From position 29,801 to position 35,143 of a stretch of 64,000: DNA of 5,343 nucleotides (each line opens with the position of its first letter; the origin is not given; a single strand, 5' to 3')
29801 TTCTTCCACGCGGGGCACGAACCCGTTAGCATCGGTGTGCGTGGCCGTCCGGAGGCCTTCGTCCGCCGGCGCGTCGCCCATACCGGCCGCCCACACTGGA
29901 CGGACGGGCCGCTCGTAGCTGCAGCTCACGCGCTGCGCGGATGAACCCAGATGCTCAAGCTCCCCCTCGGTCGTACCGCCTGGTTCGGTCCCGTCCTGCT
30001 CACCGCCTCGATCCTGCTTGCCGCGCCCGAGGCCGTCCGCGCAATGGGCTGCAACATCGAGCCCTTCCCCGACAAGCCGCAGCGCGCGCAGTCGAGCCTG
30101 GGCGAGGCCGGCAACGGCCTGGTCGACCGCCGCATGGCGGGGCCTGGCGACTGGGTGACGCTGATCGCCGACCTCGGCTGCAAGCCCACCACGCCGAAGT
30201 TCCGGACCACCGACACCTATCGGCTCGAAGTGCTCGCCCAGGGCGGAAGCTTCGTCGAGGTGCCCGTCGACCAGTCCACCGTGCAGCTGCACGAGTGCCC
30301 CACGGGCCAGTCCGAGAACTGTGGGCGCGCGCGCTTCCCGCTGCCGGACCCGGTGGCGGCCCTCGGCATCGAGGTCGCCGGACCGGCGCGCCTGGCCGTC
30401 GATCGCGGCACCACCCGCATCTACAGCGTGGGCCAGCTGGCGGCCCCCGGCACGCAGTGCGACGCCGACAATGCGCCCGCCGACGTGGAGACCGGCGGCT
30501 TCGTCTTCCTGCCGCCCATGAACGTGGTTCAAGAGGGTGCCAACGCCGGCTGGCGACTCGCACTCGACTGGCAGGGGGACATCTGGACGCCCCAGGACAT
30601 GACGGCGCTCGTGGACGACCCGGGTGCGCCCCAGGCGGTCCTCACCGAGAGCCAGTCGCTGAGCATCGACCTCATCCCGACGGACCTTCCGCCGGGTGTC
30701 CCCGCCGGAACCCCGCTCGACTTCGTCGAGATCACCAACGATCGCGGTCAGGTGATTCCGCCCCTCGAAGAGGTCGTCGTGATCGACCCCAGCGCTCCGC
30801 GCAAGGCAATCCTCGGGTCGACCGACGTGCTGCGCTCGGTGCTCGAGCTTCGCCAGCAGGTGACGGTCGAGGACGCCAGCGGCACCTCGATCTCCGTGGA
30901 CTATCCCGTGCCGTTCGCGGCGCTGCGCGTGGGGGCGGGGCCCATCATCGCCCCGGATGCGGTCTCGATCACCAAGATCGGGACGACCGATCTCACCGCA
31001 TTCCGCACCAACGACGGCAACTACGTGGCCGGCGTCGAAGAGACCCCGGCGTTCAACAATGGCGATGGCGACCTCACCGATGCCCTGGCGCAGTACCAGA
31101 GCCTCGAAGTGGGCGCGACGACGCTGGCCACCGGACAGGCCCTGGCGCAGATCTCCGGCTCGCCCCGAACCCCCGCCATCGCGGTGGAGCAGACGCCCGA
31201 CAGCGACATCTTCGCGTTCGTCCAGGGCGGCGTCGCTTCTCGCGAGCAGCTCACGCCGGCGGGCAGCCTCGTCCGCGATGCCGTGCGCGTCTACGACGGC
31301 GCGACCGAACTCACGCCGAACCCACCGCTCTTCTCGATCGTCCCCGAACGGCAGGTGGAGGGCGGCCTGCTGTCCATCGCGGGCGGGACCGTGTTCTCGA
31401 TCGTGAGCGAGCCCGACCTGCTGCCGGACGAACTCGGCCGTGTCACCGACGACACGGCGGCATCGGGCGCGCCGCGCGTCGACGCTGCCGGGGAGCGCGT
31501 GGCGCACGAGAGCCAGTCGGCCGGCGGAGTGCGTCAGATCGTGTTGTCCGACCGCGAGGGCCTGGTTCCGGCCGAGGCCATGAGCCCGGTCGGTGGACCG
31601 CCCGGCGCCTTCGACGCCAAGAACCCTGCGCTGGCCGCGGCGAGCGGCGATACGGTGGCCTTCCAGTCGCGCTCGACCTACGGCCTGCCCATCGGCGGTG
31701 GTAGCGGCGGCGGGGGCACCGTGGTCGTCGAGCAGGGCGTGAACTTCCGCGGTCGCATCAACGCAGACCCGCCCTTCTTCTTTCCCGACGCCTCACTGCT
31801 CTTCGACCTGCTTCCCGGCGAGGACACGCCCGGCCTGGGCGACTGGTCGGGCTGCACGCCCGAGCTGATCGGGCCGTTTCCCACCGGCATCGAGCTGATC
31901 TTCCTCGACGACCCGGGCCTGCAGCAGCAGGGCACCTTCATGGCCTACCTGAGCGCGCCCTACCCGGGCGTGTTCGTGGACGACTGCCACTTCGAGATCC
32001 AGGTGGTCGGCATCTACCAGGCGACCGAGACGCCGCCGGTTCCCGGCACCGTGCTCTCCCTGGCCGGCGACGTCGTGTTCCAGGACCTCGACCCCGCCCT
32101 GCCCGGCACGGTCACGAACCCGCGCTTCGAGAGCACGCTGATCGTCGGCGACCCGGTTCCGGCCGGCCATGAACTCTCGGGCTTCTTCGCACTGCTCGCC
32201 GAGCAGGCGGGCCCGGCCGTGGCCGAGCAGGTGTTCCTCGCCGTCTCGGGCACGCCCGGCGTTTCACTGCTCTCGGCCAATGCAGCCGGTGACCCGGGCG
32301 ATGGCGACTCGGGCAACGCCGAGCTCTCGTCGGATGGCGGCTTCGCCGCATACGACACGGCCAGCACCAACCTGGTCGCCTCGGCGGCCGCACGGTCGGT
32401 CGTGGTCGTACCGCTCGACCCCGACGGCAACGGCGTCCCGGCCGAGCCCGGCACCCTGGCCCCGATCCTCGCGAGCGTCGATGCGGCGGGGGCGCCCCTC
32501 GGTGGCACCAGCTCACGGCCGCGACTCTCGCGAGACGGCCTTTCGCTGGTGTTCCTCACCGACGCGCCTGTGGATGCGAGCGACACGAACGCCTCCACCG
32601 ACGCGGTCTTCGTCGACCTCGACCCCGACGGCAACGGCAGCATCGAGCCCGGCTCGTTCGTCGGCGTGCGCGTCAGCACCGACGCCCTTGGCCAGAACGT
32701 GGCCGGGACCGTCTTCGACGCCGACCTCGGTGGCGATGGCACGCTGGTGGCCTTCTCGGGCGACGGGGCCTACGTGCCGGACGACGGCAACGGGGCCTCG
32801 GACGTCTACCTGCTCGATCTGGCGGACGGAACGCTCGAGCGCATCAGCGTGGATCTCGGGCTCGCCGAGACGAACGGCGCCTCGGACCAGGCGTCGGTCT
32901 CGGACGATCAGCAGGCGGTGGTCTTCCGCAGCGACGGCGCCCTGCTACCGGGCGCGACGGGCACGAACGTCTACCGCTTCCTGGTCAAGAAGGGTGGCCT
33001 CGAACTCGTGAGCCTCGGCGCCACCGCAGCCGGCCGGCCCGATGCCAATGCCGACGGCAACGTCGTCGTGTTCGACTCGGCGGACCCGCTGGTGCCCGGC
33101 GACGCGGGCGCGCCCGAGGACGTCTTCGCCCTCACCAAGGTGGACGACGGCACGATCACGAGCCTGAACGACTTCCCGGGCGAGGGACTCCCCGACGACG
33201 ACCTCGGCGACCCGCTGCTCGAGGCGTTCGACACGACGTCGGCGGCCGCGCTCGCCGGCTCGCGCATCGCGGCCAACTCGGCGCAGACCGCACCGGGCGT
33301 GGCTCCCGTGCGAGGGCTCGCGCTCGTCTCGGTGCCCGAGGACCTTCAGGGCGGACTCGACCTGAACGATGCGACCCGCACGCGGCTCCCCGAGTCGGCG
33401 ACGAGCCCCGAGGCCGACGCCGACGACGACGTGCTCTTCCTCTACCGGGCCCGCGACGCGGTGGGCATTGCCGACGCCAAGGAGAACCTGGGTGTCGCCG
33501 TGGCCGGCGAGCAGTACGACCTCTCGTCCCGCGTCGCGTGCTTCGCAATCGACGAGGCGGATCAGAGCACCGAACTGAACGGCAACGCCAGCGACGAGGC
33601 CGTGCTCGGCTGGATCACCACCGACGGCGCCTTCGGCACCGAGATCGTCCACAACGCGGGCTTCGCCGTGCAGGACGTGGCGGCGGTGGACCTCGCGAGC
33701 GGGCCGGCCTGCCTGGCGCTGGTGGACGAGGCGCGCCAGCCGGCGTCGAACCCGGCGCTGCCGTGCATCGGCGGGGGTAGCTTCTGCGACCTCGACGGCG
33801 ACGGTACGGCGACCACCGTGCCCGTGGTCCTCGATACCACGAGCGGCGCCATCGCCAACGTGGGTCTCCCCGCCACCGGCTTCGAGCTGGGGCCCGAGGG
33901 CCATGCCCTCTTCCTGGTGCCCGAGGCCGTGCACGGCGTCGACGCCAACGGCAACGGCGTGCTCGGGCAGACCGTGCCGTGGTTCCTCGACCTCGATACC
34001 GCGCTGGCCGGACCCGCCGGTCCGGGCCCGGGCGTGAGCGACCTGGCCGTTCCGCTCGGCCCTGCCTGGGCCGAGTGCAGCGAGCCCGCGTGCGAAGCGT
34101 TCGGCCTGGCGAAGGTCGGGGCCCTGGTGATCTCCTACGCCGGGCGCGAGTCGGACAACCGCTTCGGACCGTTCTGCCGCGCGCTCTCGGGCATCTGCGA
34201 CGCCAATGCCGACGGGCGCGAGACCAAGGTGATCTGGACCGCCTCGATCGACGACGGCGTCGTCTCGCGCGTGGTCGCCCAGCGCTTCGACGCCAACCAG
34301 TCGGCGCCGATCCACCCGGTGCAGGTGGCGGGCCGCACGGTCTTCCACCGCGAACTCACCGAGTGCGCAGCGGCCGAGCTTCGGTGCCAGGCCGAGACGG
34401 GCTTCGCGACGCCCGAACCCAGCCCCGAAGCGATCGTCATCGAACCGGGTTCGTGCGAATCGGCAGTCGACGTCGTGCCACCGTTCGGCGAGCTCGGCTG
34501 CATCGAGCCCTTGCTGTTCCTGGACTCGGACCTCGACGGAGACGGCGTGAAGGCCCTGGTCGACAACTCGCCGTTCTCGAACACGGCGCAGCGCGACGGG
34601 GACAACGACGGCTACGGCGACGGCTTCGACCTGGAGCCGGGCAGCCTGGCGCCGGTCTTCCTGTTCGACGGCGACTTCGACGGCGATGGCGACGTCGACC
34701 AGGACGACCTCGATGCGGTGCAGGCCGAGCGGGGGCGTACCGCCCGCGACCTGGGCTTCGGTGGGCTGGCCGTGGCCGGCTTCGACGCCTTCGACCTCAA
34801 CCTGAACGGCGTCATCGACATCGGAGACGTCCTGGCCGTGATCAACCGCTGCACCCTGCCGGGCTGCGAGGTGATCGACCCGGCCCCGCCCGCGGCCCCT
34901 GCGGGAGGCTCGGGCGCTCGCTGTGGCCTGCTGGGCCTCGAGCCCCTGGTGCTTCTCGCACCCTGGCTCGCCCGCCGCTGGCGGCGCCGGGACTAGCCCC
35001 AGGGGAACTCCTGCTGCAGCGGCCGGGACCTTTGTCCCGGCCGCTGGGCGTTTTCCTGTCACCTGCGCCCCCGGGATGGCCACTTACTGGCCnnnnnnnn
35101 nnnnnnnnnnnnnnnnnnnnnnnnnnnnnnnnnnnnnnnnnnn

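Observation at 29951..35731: Adjacent dockerin-bearing giant surface protein and cohesin-like PEP-CTERM protein: possible non-cellulosomal cohesin-dockerin pair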

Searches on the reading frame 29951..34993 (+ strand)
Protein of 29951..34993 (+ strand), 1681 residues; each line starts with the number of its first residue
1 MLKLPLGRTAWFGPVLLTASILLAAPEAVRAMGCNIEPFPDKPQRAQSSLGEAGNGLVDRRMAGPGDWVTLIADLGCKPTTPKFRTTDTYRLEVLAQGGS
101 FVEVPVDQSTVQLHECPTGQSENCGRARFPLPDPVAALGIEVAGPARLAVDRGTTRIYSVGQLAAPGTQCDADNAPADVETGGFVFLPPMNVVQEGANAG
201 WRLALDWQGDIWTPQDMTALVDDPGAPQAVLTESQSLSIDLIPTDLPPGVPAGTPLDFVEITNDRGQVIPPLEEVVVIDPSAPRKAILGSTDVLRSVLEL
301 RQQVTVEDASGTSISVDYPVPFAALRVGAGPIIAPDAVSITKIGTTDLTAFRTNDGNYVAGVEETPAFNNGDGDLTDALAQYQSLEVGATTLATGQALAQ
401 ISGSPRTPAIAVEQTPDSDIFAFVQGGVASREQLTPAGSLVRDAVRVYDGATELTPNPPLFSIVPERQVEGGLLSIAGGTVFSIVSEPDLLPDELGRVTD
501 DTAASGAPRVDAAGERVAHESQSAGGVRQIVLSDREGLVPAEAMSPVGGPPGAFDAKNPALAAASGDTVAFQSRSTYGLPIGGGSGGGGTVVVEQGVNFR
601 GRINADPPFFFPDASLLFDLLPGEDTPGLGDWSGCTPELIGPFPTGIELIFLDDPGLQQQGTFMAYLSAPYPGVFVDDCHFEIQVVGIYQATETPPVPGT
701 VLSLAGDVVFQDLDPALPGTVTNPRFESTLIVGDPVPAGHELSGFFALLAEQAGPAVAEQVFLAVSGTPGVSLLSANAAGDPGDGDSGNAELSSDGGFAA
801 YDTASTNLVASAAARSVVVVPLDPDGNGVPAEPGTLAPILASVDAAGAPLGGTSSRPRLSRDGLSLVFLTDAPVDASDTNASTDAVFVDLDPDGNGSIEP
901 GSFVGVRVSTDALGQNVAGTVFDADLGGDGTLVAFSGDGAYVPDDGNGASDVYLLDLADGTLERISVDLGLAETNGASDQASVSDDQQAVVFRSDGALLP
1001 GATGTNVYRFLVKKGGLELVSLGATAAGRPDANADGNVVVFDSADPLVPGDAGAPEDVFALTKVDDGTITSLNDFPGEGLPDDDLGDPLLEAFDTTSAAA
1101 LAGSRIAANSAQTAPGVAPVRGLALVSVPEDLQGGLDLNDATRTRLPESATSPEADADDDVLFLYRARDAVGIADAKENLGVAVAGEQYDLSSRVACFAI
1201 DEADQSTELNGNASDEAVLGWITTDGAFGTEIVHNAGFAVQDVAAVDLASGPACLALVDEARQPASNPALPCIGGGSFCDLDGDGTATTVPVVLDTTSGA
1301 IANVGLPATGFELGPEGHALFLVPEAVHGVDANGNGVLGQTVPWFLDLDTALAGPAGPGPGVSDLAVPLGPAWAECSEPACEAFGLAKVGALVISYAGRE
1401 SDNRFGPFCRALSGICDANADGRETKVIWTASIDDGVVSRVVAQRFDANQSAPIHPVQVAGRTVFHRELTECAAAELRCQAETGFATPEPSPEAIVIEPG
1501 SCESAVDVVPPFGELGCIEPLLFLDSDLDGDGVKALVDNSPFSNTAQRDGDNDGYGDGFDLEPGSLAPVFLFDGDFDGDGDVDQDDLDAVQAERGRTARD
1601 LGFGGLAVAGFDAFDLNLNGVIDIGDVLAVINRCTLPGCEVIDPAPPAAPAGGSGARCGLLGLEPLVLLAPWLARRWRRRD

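Call 3: search_protein_families(library=pfam, proteins=[window:29951-34993:+], max_evalue=1)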
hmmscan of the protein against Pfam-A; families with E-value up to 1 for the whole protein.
window:29951-34993:+ (1681 aa): 3 families
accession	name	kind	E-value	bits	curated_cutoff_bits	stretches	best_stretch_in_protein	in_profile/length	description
PF13499.12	EF-hand_7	-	0.078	13.8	30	0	1611-1631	8-28/67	EF-hand domain pair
PF07482.16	DUF1522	-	0.081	13.6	25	0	1212-1254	23-65/109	Domain of Unknown Function (DUF1522)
PF13405.12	EF-hand_6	-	1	9.8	25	0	1611-1631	6-26/30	EF-hand domain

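Call 4: search_protein_families(library=ncbifam, proteins=[window:29951-34993:+], max_evalue=1)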
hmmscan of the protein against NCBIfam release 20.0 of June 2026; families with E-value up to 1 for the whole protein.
window:29951-34993:+ (1681 aa): 3 families
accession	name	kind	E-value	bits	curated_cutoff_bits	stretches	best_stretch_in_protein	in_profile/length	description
TIGR02800.1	propeller_TolB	equivalog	0.16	10.9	343.15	1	946-1041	255-339/418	Tol-Pal system beta propeller repeat protein TolB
NF045500.1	Omp28_seleno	equivalog_domain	0.19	11.1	200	1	1524-1562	271-310/377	Omp28-related selenoprotein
NF041410.1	XopAW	subfamily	0.2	11.4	120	0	873-898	95-120/235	XopAW family type III secretion system calcium-binding effector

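Call 7: find_homologous_proteins(query=window:29951-34993:+, max_evalue=0.001)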
Query window:29951-34993:+ (1681 aa): 4 proteins with E <= 0.001 among 8000 candidates.
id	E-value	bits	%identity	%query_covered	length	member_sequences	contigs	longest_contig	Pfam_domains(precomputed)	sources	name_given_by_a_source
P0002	0.0e+0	3724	100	100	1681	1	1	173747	-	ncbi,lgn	-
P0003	3.5e-16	76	29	18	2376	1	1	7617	PF13715.13,PF26549.1,PF20009.5,PF17802.8,PF26550.2,PF13620.13,PF07676.19,PF22904.4,PF17210.10,PF26745.1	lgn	-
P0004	6.3e-11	59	32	20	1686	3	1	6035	PF26549.1,PF07676.19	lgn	-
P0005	3.7e-6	43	31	18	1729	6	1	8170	PF26549.1,PF07676.19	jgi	-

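Call 16: search_protein_families(library=pfam, proteins=[P0003, P0004, P0005], max_evalue=0.01)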
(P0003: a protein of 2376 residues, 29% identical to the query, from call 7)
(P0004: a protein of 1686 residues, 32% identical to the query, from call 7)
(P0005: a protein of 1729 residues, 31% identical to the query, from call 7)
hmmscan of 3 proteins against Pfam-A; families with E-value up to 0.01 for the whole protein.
P0003 (2376 aa): 10 families
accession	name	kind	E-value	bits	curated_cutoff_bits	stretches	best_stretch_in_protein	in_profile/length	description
PF17210.9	SdrD_B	-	2.5e-35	121.5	29.7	4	33-110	3-76/112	SdrD B-like domain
PF07676.18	PD40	-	1.2e-16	60.6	20.9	1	1724-1761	7-37/38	WD40-like Beta Propeller Repeat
PF13620.12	CarboxypepD_reg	-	2.8e-16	60.1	32.3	2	379-443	8-67/82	Carboxypeptidase regulatory-like domain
PF13715.12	CarbopepD_reg_2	-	1.7e-07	31.6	32.2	0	379-440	7-60/88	CarboxypepD_reg-like domain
PF20009.4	GEVED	-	7.2e-07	30.4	24.4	0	369-429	5-51/78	GEVED domain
PF17802.7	SpaA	-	9.1e-07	29.4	23.1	0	381-433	12-62/91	Prealbumin-like fold domain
PF07595.18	Planc_extracel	-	6.2e-05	22.9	25.5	1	16-31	2-17/20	Planctomycete extracellular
PF13964.12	Kelch_6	-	0.00045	20.6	25.3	0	533-563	7-40/50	Kelch motif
PF23657.1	DUF7151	-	0.0065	16.8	27.2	0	1588-1601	26-39/46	Domain of unknown function (DUF7151)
PF09430.16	EMC7_beta-sandw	-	0.009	16.6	26.6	0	387-429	9-45/122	ER membrane protein complex subunit 7, beta-sandwich domain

P0004 (1686 aa): 2 families
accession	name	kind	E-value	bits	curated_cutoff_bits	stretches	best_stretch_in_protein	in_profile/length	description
PF07676.18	PD40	-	8.9e-13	48.3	20.9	0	701-737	9-38/38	WD40-like Beta Propeller Repeat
PF02412.23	TSP_3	-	0.0094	16.1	25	1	1518-1540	14-36/36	Thrombospondin type 3 repeat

P0005 (1729 aa): 2 families
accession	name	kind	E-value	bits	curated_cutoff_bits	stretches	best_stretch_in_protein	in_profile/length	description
PF07676.18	PD40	-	1.7e-06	28.3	20.9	0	888-918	15-38/38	WD40-like Beta Propeller Repeat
PF02412.23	TSP_3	-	2.8e-05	24.1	25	1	1554-1576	14-36/36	Thrombospondin type 3 repeat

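Call 18: find_encoding_contigs(protein=P0004, flank=10000, max_places=4)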
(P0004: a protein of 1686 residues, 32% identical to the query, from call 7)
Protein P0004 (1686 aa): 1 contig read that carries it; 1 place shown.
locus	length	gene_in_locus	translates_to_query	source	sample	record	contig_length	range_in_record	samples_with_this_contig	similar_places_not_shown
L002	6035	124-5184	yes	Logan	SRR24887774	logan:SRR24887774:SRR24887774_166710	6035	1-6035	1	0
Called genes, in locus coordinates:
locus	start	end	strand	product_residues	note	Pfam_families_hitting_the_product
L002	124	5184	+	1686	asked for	PF07676:PD40 (faint), PF26549:Tricorn_N (faint)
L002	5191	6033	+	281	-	?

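Call 19: find_encoding_contigs(protein=P0005, flank=10000, max_places=4)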
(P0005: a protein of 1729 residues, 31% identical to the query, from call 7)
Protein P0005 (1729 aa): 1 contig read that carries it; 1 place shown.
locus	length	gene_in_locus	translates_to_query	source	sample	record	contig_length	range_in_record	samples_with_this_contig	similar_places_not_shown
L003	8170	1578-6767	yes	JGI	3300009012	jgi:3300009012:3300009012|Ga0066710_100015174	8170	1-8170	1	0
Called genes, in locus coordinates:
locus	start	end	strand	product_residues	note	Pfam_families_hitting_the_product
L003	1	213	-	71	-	?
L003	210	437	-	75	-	-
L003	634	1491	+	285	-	-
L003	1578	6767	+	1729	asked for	PF26549:Tricorn_N (faint), PF07676:PD40 (faint)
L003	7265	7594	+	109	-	PF02452:PemK_toxin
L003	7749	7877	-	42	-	-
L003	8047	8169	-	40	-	?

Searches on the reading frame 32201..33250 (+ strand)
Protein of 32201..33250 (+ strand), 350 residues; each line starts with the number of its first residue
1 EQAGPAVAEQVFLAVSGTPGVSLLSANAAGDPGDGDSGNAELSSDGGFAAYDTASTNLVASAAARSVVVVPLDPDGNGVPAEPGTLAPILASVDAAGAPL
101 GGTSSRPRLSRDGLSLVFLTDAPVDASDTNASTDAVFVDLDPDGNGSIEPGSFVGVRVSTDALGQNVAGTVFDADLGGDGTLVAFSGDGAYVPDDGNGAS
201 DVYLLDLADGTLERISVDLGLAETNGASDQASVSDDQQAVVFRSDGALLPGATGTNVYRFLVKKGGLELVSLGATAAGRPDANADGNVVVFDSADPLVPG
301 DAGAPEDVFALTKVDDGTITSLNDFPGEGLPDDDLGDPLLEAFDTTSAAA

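Call 34: search_protein_families(library=pfam, proteins=[window:32201-33250:+], max_evalue=10)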
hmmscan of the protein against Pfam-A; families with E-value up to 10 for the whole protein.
window:32201-33250:+ (350 aa): 1 family
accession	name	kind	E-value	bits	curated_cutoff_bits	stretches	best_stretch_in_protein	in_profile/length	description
PF00036.39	EF-hand_1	-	1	9.5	25.4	1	134-151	3-20/29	EF hand domain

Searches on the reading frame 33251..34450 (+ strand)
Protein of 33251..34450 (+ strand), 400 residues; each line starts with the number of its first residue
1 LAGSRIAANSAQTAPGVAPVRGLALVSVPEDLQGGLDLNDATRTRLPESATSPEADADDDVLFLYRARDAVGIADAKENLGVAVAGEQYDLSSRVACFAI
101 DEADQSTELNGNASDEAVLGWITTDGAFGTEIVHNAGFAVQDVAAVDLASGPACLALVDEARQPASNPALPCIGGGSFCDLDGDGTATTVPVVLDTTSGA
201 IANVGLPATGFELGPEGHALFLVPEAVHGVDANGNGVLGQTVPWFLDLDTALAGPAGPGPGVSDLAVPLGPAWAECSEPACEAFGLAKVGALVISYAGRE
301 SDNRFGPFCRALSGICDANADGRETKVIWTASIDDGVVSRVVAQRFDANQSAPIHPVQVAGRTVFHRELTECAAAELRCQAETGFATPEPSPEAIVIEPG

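Call 34: search_protein_families(library=pfam, proteins=[window:33251-34450:+], max_evalue=10)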
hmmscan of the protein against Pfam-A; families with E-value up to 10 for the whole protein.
window:33251-34450:+ (400 aa): 3 families
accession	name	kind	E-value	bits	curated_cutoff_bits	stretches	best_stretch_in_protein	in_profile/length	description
PF07482.16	DUF1522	-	0.091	13.5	25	1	112-154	23-65/109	Domain of Unknown Function (DUF1522)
PF17700.6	DUF5546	-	0.13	12.8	29.4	1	140-218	42-115/135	Family of unknown function (DUF5546)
PF18434.6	Kazal_3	-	0.15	12.3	26.2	1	357-382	16-40/50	Kazal-type serine protease inhibitor domain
